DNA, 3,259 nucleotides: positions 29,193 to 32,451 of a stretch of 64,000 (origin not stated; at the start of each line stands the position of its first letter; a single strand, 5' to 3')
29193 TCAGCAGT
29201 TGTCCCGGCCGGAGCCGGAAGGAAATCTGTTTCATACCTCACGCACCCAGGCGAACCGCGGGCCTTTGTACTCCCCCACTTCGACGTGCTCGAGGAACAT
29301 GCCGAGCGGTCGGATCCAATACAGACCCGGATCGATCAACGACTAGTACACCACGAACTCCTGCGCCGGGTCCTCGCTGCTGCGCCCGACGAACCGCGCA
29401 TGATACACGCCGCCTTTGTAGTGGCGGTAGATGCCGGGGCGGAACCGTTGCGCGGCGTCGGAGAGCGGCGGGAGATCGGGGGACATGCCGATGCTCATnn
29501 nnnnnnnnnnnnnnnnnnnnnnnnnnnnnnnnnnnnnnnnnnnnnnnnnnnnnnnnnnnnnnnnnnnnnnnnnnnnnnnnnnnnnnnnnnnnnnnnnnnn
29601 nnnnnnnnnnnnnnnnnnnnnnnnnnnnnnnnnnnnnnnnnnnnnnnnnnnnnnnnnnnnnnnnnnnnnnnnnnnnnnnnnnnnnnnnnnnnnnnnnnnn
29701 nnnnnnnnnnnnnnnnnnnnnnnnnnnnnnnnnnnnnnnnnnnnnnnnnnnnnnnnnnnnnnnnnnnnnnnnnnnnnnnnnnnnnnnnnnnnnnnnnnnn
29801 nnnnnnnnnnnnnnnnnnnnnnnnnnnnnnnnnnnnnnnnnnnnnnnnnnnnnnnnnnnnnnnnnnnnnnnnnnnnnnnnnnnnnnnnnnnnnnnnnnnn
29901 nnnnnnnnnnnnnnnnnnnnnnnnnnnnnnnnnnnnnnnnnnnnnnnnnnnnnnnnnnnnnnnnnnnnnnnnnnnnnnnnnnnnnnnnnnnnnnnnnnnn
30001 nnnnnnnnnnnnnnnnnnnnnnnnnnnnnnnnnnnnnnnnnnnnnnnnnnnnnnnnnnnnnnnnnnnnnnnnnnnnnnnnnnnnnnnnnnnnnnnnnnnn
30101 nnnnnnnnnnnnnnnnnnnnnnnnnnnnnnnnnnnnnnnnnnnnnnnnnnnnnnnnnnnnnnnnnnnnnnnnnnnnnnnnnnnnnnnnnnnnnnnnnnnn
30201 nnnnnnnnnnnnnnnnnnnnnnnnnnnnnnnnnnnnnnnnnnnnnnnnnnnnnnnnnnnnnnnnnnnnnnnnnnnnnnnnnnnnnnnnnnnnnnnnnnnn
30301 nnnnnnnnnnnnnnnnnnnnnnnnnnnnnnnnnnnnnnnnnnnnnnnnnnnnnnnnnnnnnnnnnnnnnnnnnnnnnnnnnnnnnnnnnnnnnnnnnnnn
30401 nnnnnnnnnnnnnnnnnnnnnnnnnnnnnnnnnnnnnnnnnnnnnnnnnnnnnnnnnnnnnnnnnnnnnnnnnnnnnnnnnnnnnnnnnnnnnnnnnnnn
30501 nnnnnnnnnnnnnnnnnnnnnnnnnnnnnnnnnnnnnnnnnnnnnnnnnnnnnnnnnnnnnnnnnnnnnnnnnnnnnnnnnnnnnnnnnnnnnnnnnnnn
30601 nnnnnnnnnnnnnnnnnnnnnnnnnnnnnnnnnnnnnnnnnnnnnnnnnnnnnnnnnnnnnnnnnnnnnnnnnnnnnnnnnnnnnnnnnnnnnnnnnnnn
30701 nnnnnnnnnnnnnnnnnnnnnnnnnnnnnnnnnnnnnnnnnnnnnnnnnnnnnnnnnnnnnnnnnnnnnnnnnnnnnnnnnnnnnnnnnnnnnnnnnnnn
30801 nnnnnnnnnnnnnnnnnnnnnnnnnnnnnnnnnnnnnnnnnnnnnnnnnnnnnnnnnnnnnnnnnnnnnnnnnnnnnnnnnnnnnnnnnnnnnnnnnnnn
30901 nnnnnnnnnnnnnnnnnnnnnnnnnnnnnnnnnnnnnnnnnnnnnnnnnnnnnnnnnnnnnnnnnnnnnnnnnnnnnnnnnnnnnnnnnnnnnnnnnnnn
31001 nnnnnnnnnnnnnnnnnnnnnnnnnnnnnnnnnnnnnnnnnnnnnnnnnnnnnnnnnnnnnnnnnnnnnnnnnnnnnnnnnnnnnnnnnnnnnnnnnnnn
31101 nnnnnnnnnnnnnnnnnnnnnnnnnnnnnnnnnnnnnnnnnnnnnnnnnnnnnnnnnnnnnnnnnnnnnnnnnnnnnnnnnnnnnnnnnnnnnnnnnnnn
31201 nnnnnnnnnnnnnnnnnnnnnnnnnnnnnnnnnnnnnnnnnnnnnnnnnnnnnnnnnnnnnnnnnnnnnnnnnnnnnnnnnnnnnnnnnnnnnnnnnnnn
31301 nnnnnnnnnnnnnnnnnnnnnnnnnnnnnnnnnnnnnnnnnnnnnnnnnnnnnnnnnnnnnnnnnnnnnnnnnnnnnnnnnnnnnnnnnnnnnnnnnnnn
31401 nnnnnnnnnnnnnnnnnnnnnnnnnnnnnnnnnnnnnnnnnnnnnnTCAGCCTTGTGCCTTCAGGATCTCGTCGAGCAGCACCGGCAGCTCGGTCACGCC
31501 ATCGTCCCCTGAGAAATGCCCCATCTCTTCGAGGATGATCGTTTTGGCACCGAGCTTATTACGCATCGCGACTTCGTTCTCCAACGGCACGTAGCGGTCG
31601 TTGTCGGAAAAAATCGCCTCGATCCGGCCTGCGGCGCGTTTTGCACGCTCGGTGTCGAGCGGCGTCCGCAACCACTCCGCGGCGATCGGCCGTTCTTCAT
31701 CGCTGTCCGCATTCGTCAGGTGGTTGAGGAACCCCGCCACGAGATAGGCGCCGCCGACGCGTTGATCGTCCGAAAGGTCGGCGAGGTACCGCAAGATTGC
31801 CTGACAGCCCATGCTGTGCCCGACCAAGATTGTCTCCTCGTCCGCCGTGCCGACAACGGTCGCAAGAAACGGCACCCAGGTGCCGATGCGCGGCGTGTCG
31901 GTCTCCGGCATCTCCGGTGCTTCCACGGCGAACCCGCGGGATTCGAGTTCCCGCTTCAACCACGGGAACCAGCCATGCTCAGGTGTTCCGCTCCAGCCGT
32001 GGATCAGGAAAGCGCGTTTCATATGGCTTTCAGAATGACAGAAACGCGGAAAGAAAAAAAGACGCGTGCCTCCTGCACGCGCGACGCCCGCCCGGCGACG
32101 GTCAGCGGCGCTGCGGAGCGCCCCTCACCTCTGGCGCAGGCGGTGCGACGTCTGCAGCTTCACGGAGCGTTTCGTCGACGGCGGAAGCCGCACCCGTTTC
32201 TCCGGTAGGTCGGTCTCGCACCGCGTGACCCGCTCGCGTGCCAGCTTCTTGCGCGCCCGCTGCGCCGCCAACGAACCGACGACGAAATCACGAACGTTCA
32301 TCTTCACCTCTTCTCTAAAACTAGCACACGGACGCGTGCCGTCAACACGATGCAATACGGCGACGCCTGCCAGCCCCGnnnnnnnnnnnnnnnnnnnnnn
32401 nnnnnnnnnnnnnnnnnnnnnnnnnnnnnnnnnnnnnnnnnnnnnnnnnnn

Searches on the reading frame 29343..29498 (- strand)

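Call 65: search_protein_families(library=pfam, proteins=[window:29343-29498:-], max_evalue=0.01)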
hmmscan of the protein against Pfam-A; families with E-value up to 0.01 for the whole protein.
window:29343-29498:- (51 aa): 1 family
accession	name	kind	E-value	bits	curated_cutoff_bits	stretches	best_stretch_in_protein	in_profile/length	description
PF07866.17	DUF1653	-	4.2e-05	24.3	23.5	1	22-51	1-29/62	Protein of unknown function (DUF1653)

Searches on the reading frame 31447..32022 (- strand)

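Call 3: search_protein_families(library=pfam, proteins=[window:31447-32022:-], max_evalue=0.01)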
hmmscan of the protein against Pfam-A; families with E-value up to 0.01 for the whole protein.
window:31447-32022:- (191 aa): 6 families
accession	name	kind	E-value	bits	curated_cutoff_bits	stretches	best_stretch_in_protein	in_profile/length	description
PF06821.19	Ser_hydrolase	-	5.2e-26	92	22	1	5-181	2-165/172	Serine hydrolase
PF12697.13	Abhydrolase_6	-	8.1e-10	40.2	26.3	1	5-123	2-113/217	Alpha/beta hydrolase family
PF00561.26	Abhydrolase_1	-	6.5e-07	29.7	25.8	1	61-140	68-142/245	alpha/beta hydrolase fold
PF10230.15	LIDHydrolase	-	1.3e-06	28.8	27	1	52-108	71-129/262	Lipid-droplet associated hydrolase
PF08538.16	DUF1749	-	0.00014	21.5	24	1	42-97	83-142/299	Protein of unknown function (DUF1749)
PF06028.17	DUF915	-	0.0038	17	22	1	66-111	107-155/255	Alpha/beta hydrolase of unknown function (DUF915)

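Call 80: search_protein_families(library=padloc, proteins=[window:31447-32022:-], max_evalue=0.001)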
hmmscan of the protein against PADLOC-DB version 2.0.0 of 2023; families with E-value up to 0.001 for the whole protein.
window:31447-32022:- (191 aa): 0 families

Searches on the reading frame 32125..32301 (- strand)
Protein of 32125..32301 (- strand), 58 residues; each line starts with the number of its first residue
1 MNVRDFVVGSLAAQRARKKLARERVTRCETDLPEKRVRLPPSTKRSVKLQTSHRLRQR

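Call 3: search_protein_families(library=pfam, proteins=[window:32125-32301:-], max_evalue=0.01)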
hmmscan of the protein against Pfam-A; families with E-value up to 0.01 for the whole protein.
window:32125-32301:- (58 aa): 0 families

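Call 4: search_protein_families(library=ncbifam, proteins=[window:32125-32301:-], max_evalue=0.01)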
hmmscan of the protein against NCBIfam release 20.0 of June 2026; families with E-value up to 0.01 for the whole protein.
window:32125-32301:- (58 aa): 0 families

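Call 55: search_protein_representatives(protein=window:32125-32301:-)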
Query: 58 residues. Proteins with E-value up to 0.001 (for the whole library): 1; up to 1e-10: 1; up to 1e-30: 0. The best 1 are listed.
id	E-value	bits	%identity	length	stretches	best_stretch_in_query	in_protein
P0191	4.5e-29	113.5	100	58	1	1-58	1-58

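Call 80: search_protein_families(library=padloc, proteins=[window:32125-32301:-], max_evalue=0.001)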
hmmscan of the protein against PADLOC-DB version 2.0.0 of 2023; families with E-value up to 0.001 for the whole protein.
window:32125-32301:- (58 aa): 0 families
